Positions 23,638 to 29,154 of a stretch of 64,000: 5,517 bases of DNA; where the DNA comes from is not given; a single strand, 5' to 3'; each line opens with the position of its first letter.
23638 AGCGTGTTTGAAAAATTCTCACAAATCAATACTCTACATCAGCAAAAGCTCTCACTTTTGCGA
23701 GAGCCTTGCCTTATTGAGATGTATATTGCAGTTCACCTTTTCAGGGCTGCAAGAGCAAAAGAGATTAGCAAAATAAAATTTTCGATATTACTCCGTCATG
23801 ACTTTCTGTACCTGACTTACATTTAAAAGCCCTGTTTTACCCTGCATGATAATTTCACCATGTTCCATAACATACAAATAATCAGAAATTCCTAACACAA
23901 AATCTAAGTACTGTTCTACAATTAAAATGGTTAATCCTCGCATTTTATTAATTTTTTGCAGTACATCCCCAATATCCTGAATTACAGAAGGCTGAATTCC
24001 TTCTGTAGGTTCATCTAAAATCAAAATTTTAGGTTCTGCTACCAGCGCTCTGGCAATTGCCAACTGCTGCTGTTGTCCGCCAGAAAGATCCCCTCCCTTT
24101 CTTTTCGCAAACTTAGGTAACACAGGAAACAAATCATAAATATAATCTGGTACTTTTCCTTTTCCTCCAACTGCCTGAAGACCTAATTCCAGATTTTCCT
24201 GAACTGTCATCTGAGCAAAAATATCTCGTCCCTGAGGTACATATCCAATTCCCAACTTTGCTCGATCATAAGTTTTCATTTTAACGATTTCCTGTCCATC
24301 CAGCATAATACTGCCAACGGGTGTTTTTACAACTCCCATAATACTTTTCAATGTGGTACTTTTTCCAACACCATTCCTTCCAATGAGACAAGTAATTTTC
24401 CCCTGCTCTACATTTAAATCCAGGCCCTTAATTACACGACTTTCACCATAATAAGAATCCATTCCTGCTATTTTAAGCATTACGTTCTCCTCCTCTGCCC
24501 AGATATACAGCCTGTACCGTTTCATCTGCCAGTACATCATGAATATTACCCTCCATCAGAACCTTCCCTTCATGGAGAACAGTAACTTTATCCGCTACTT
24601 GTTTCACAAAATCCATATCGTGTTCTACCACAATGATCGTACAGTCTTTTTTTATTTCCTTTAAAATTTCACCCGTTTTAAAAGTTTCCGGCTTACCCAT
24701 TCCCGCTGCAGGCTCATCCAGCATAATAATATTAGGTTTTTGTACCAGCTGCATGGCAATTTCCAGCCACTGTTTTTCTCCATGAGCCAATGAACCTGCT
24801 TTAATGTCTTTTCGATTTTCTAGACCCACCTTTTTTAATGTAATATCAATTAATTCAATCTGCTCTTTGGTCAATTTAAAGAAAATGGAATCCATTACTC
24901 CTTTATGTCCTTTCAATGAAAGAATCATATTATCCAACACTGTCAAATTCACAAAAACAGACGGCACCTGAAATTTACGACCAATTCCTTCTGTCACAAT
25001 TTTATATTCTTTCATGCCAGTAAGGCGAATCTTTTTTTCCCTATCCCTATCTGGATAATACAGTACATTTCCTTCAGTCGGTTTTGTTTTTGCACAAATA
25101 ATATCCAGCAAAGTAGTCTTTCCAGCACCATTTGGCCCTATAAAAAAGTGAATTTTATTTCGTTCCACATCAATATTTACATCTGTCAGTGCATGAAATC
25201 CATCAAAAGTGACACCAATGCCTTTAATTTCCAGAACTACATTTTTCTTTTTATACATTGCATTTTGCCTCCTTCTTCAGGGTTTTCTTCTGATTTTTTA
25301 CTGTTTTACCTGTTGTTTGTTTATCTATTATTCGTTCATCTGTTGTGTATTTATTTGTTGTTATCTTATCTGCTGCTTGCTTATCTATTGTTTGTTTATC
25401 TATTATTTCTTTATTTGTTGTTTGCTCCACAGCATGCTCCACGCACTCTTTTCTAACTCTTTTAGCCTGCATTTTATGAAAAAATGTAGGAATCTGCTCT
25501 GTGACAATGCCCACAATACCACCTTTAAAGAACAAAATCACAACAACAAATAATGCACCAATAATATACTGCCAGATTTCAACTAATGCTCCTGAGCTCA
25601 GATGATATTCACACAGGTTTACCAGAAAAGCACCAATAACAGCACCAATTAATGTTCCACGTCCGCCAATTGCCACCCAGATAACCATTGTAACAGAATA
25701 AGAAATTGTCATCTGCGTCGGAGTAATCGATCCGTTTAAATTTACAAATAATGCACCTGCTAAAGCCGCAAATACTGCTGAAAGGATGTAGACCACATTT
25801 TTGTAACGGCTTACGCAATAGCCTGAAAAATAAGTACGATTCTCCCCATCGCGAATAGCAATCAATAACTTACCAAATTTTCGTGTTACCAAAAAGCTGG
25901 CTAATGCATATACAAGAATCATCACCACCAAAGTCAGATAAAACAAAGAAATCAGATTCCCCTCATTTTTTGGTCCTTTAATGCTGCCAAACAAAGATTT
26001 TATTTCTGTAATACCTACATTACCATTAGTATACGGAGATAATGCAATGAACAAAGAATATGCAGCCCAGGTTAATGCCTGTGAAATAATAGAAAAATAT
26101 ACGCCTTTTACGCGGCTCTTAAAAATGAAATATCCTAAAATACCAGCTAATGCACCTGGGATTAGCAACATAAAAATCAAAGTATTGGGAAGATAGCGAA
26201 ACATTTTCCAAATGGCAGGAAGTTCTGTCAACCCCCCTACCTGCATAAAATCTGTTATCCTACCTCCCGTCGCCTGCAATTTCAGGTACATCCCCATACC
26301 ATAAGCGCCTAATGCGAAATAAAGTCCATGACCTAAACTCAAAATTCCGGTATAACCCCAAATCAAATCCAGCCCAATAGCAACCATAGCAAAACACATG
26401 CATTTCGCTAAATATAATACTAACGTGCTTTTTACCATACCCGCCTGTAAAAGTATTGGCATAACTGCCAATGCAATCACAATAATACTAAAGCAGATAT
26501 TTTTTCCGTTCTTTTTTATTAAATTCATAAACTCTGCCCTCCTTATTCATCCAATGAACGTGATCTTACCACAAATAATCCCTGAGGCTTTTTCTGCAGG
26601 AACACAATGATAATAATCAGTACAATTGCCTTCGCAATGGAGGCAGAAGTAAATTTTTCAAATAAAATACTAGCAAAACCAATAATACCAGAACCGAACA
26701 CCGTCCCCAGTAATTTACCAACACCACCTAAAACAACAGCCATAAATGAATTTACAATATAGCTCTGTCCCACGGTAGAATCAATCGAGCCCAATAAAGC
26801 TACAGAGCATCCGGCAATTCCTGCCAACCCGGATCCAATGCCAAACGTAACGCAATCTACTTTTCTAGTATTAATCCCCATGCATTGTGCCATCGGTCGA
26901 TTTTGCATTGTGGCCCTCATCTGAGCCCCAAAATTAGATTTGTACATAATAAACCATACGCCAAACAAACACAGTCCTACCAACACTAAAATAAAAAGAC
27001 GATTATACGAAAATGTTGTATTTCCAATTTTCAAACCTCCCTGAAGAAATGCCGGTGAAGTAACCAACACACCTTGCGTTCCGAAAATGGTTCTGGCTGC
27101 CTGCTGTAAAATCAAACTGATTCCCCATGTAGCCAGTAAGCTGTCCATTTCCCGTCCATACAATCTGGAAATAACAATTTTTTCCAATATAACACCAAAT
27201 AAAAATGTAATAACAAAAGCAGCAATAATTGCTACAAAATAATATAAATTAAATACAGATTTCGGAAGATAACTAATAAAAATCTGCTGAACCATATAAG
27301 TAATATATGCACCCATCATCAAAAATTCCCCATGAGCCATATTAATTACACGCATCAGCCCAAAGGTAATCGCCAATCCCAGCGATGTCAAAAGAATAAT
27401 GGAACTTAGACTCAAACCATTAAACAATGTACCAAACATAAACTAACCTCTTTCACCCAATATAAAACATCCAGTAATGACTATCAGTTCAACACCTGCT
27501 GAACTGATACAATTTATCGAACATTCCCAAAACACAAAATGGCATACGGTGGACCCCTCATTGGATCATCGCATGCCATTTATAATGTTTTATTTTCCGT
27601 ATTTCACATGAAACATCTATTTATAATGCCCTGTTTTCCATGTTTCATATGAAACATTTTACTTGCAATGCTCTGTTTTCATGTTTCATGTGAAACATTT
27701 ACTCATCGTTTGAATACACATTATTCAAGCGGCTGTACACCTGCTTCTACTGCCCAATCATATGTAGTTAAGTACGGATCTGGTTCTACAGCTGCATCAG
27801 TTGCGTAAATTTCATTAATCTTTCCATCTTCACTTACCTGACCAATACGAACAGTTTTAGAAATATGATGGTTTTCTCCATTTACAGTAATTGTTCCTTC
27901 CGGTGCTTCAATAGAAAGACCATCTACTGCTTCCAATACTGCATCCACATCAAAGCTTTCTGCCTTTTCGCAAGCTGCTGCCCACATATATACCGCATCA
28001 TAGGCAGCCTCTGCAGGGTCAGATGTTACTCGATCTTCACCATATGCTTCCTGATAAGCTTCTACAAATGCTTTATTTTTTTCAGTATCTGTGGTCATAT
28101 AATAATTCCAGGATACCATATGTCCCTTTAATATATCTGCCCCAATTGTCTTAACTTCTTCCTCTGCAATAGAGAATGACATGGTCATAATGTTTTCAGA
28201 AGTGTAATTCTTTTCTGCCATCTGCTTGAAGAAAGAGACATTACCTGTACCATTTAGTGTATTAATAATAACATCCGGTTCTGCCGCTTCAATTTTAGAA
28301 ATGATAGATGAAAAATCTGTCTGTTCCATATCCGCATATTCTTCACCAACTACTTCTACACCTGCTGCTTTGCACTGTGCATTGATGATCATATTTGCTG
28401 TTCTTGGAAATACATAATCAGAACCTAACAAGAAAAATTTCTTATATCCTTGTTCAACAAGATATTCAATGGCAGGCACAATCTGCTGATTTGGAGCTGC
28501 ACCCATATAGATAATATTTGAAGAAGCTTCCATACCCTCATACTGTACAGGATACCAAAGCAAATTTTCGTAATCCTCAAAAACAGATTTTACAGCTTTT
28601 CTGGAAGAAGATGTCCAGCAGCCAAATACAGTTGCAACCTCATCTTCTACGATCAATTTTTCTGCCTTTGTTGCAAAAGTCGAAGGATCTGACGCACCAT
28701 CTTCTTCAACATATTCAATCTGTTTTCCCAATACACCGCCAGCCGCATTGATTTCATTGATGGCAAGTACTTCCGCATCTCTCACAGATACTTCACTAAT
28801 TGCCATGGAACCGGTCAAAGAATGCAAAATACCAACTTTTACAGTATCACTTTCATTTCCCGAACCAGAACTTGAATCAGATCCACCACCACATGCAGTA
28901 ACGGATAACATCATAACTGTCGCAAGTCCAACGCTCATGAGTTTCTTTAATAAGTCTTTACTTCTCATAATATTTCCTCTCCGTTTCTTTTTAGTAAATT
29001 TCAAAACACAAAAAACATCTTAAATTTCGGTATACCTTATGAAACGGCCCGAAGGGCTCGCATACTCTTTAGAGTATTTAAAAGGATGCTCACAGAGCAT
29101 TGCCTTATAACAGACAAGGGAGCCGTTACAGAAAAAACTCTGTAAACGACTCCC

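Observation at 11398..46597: Exceptionally dense parS cluster: 6 perfect and 5 near-perfect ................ sites in 35 kb beside oriC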

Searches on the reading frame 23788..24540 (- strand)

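Call 8: search_protein_families(library=ncbifam, proteins=[window:23788-24540:-])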
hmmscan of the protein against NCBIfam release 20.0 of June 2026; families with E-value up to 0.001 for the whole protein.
window:23788-24540:- (250 aa): 189 families (the best 25 are shown)
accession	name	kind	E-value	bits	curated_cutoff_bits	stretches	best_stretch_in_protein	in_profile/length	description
TIGR03410.1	urea_trans_UrtE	equivalog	5.8e-95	317.1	285.8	1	22-249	1-229/230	urea ABC transporter ATP-binding subunit UrtE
TIGR04406.1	LPS_export_lptB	equivalog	8.8e-48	162.7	240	1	22-246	2-230/239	LPS export ABC transporter ATP-binding protein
NF008626.0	PRK11614.1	equivalog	1.8e-47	161.8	441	1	18-235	2-220/237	high-affinity branched-chain amino acid ABC transporter ATP-binding protein LivF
NF011967.0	PRK15439.1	equivalog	3e-38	131.5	586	2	18-123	8-113/510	autoinducer 2 ABC transporter ATP-binding protein LsrA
TIGR03411.1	urea_trans_UrtD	equivalog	1.3e-37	129.7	304.1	1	21-237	2-227/242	urea ABC transporter ATP-binding protein UrtD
TIGR01188.1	drrA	subfamily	4.2e-37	128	312.45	1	30-239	2-211/302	daunorubicin resistance ABC transporter, ATP-binding protein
NF008449.1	PRK11300.1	equivalog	1.7e-36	125.8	362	2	141-236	143-238/255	high-affinity branched-chain amino acid ABC transporter ATP-binding protein LivG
NF006987.0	PRK09452.1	equivalog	3.8e-36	124.6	482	1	15-234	11-230/378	spermidine/putrescine ABC transporter ATP-binding protein PotA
TIGR03265.1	PhnT2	equivalog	7.9e-36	124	457.7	1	20-234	3-217/353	putative 2-aminoethylphosphonate ABC transporter ATP-binding protein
TIGR00972.1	3a0107s01c2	equivalog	8.4e-36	123.6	343.2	1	22-239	2-230/248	phosphate ABC transporter ATP-binding protein PstB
TIGR00968.1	3a0106s01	subfamily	3.4e-35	121.7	342.75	1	24-234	3-213/237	sulfate ABC transporter ATP-binding protein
NF043075.1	MMSYN1_0197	equivalog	5.3e-35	120.9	550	1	22-234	3-215/341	spermidine/putrescine ABC transporter ATP-binding protein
NF041861.1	YtfR_transport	equivalog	6.7e-35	120.4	850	3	21-122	1-102/492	galactofuranose ABC transporter, ATP-binding protein YtfR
TIGR02315.1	ABC_phnC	equivalog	7.4e-35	120.5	266.1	2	143-247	137-241/243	phosphonate ABC transporter ATP-binding protein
NF008144.0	PRK10895.1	equivalog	1.2e-34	119.8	381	1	29-247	11-233/241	LPS export ABC transporter ATP-binding protein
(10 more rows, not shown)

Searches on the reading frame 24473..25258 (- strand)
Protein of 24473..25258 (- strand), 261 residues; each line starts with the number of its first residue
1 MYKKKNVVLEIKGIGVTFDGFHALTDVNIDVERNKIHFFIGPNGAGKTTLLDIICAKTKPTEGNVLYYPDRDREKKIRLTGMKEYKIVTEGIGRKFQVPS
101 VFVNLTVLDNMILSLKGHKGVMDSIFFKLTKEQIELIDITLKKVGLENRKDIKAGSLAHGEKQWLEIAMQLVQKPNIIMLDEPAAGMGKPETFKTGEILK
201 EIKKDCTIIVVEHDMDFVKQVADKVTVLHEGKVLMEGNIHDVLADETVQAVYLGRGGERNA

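Call 8: search_protein_families(library=ncbifam, proteins=[window:24473-25258:-])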
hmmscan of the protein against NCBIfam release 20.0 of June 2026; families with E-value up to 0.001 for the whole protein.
window:24473-25258:- (261 aa): 190 families (the best 25 are shown)
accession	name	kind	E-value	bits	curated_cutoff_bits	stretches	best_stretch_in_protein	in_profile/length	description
TIGR03411.1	urea_trans_UrtD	equivalog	2.2e-95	318.9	304.1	1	8-255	2-242/242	urea ABC transporter ATP-binding protein UrtD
NF008449.1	PRK11300.1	equivalog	3.9e-46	157.4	362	1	6-254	3-253/255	high-affinity branched-chain amino acid ABC transporter ATP-binding protein LivG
NF007253.0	PRK09700.1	equivalog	2.1e-35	122.3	772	1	8-250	5-240/510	D-allose ABC transporter ATP-binding protein AlsA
TIGR02315.1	ABC_phnC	equivalog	2.1e-35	122.3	266.1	1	8-252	1-242/243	phosphonate ABC transporter ATP-binding protein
TIGR04406.1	LPS_export_lptB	equivalog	3e-34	118.4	240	1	9-255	2-235/239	LPS export ABC transporter ATP-binding protein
TIGR03410.1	urea_trans_UrtE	equivalog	2.6e-33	115.4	285.8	1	9-246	1-223/230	urea ABC transporter ATP-binding subunit UrtE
TIGR01188.1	drrA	subfamily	8.1e-33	114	312.45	1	17-242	2-211/302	daunorubicin resistance ABC transporter, ATP-binding protein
NF008442.0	PRK11288.1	equivalog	8.9e-33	113.3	689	1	4-251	3-240/504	L-arabinose ABC transporter ATP-binding protein AraG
TIGR00972.1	3a0107s01c2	equivalog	2.1e-32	112.4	343.2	1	9-245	2-233/248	phosphate ABC transporter ATP-binding protein PstB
TIGR02673.1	FtsE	equivalog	9.8e-31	107.1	264.85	1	11-232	4-214/214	cell division ATP-binding protein FtsE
TIGR03873.1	F420-0_ABC_ATP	hypoth_equivalog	3.1e-30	105.3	372.4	1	9-252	2-234/256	putative F420-0 ABC transporter ATP-binding protein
TIGR04521.1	ECF_ATPase_2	equivalog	4e-30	104.9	330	1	22-247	19-237/279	energy-coupling factor transporter ATPase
NF040905.2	GguA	equivalog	4.6e-30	104.5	810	1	8-241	1-225/500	multiple monosaccharide ABC transporter ATP-binding protein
NF010069.0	PRK13549.1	equivalog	4.9e-30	104.5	699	1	6-250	3-238/513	xylose ABC transporter ATP-binding protein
TIGR03740.1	galliderm_ABC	subfamily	2.4e-29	102.6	309.75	1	9-241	1-210/223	lantibiotic protection ABC transporter ATP-binding subunit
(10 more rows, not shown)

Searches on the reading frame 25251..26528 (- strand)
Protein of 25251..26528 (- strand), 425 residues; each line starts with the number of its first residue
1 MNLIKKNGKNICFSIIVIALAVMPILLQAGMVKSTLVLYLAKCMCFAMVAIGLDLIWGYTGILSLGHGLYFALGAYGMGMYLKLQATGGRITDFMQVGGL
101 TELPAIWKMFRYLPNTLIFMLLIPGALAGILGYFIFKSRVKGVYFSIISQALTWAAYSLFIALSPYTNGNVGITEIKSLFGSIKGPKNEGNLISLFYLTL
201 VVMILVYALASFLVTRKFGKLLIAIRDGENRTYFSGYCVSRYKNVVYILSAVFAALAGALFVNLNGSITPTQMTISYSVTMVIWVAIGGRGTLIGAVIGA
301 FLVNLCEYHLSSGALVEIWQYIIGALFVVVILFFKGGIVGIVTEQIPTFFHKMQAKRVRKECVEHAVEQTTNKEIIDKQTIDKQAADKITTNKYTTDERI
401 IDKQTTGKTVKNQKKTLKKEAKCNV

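Call 8: search_protein_families(library=ncbifam, proteins=[window:25251-26528:-])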
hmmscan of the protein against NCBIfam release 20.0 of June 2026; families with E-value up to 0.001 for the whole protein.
window:25251-26528:- (425 aa): 11 families
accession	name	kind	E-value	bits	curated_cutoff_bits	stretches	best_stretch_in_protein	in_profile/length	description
TIGR03408.1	urea_trans_UrtC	equivalog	7.8e-104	347.7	296.2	1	34-341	6-313/313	urea ABC transporter permease subunit UrtC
TIGR03727.1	urea_t_UrtC_arc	equivalog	4.3e-42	144.3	575.55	2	124-356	116-355/369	urea ABC transporter, permease protein UrtC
NF008450.0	PRK11301.1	subfamily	5.7e-13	49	366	2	188-341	257-408/418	high-affinity branched-chain amino acid ABC transporter permease LivM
NF007067.0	PRK09512.1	equivalog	9.5e-09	34.9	398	1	120-331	104-313/321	ribose ABC transporter permease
TIGR03409.1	urea_trans_UrtB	equivalog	3.2e-07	30.3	250.3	1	45-334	13-280/291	urea ABC transporter permease subunit UrtB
NF011961.0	PRK15432.1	equivalog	6.1e-07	29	388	1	192-347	156-316/344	autoinducer 2 ABC transporter permease LsrC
NF007014.0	PRK09478.1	equivalog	1.5e-06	27.8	386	1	132-330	124-323/336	galactose/methyl galactoside ABC transporter permease MglC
NF008011.0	PRK10740.1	equivalog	1e-05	25.4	379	1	200-340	162-301/308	high-affinity branched-chain amino acid ABC transporter permease LivH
NF040906.3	GguB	equivalog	2.1e-05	23.9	450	1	198-331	229-365/375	multiple monosaccharide ABC transporter permease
NF008630.0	PRK11618.1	equivalog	3.6e-05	23.1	363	1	199-335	166-310/331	galactofuranose ABC transporter, permease protein YjfF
NF007252.0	PRK09699.1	equivalog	0.00066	19.1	396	1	200-330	180-317/326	D-allose ABC transporter permease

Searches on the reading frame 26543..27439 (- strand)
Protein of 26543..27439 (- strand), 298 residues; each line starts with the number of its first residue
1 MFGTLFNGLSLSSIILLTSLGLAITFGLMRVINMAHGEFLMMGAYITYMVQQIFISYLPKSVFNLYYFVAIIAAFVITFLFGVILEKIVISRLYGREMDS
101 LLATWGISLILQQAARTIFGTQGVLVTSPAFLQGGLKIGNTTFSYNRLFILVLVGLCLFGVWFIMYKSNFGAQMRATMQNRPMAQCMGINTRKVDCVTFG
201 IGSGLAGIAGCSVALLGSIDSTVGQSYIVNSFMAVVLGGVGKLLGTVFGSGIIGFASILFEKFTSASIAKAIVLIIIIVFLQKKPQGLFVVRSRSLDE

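Call 8: search_protein_families(library=ncbifam, proteins=[window:26543-27439:-])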
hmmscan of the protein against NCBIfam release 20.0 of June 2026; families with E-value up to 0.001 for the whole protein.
window:26543-27439:- (298 aa): 6 families
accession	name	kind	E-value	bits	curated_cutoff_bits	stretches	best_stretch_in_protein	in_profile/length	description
TIGR03409.1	urea_trans_UrtB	equivalog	1e-112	376.6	250.3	1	4-294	3-291/291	urea ABC transporter permease subunit UrtB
TIGR03622.1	urea_t_UrtB_arc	equivalog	6.5e-57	193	374.25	1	13-288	12-276/284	urea ABC transporter, permease protein UrtB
NF008011.0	PRK10740.1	equivalog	2.3e-23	83.3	379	1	4-288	11-299/308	high-affinity branched-chain amino acid ABC transporter permease LivH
NF007067.0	PRK09512.1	equivalog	3e-07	29.9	398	1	63-279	93-315/321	ribose ABC transporter permease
TIGR03408.1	urea_trans_UrtC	equivalog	1.1e-05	25.3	296.2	1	62-282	87-307/313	urea ABC transporter permease subunit UrtC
NF040906.3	GguB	equivalog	0.00011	21.6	450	1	150-280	227-368/375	multiple monosaccharide ABC transporter permease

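Call 28: find_encoding_contigs(protein=window:26543-27439:-, flank=10000, max_places=8)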
Protein window:26543-27439:- (298 aa): 8 contigs read that carry it; 5 places shown.
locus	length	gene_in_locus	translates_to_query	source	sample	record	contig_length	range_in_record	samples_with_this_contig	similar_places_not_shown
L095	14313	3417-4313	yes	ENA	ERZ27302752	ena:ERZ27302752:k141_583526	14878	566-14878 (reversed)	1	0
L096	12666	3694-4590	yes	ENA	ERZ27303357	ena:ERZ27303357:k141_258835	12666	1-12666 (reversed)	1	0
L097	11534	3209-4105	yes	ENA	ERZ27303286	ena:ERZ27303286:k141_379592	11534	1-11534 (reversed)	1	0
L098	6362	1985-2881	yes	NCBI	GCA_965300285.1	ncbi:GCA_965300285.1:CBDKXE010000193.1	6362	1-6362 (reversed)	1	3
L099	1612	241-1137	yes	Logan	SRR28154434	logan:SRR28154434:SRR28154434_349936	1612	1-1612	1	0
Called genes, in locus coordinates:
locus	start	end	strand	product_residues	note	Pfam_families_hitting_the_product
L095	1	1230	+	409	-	?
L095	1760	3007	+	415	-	PF13433:Peripla_BP_5, PF13458:Peripla_BP_6, PF01094:ANF_receptor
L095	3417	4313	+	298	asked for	PF02653:BPD_transp_2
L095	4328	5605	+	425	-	PF02653:BPD_transp_2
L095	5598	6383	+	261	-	PF02463:SMC_N (faint), PF13175:AAA_15 (weak), PF13476:AAA_23 (weak), PF00005:ABC_tran, PF13304:AAA_21 (faint)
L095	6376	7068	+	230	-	PF00005:ABC_tran, PF13304:AAA_21 (faint)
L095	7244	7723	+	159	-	PF02814:UreE_N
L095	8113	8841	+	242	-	PF01730:UreF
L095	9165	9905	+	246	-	PF02492:cobW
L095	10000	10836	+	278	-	PF01774:UreD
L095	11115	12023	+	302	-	PF05067:Mn_catalase (faint)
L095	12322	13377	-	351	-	PF01208:URO-D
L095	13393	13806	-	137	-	PF01208:URO-D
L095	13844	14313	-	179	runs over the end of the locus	-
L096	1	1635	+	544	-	?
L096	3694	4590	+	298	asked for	PF02653:BPD_transp_2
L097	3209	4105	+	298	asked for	PF02653:BPD_transp_2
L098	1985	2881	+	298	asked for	PF02653:BPD_transp_2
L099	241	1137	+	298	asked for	PF02653:BPD_transp_2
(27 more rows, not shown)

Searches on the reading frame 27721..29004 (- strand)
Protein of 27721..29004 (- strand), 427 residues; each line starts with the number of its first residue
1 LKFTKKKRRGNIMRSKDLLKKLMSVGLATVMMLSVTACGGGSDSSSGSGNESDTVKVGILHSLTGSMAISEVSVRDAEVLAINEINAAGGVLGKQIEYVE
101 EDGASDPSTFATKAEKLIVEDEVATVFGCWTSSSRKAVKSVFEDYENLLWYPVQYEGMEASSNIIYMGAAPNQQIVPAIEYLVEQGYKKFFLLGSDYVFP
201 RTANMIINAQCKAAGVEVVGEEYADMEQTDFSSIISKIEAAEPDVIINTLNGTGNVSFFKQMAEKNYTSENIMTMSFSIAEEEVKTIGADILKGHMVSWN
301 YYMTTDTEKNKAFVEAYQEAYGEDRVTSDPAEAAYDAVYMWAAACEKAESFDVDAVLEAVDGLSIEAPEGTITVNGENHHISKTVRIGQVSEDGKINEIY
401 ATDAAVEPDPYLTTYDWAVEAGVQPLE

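Call 8: search_protein_families(library=ncbifam, proteins=[window:27721-29004:-])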
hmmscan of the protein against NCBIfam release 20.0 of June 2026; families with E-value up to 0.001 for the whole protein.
window:27721-29004:- (427 aa): 3 families
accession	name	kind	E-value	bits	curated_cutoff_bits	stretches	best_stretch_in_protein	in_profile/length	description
TIGR03407.1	urea_ABC_UrtA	exception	1.3e-160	534.2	492.75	1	55-411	1-360/361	urea ABC transporter substrate-binding protein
TIGR03669.1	urea_ABC_arch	equivalog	3.9e-69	233.4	494.8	1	55-398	1-344/375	urea ABC transporter substrate-binding protein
NF011933.0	PRK15404.1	subfamily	5.3e-18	65.2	477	1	50-375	22-345/370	high-affinity branched-chain amino acid ABC transporter substrate-binding protein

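Call 38: find_related_loci(query=window:27724-28968:-, collection=metagenome_contigs, flank=10000)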
Query window:27724-28968:- (415 aa) in metagenome_contigs; peptide patterns used: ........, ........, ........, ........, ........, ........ (x = any residue, [..] = any of these).
356 stretches matched a pattern; 50 encode a relative of the query (tblastn E <= 1e-3); 50 distinct loci.
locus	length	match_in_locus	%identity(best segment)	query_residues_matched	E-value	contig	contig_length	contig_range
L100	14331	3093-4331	75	1-415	0e+0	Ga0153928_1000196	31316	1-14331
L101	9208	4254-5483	76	1-415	0e+0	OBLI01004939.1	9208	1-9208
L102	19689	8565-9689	81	43-415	0e+0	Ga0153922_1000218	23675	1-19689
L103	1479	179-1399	74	1-415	0e+0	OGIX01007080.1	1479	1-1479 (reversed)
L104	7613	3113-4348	76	4-415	0e+0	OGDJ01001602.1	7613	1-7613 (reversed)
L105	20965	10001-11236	76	4-415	0e+0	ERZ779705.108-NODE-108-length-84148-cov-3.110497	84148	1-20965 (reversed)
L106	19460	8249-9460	75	9-415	0e+0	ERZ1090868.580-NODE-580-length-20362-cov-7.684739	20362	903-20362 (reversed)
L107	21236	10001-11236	76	4-415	0e+0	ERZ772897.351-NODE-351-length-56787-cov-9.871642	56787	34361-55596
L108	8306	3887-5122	76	4-415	0e+0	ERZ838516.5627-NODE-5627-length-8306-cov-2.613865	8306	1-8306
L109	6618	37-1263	75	2-415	0e+0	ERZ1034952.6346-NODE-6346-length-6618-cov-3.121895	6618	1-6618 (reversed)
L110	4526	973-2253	73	4-415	0e+0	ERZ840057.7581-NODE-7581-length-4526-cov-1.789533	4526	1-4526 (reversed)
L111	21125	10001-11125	80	42-415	0e+0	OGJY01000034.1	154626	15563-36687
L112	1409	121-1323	75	9-415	0e+0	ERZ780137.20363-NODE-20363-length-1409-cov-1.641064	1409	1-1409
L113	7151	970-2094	80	42-415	0e+0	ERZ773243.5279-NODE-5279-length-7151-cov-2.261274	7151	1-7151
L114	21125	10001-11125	80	42-415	0e+0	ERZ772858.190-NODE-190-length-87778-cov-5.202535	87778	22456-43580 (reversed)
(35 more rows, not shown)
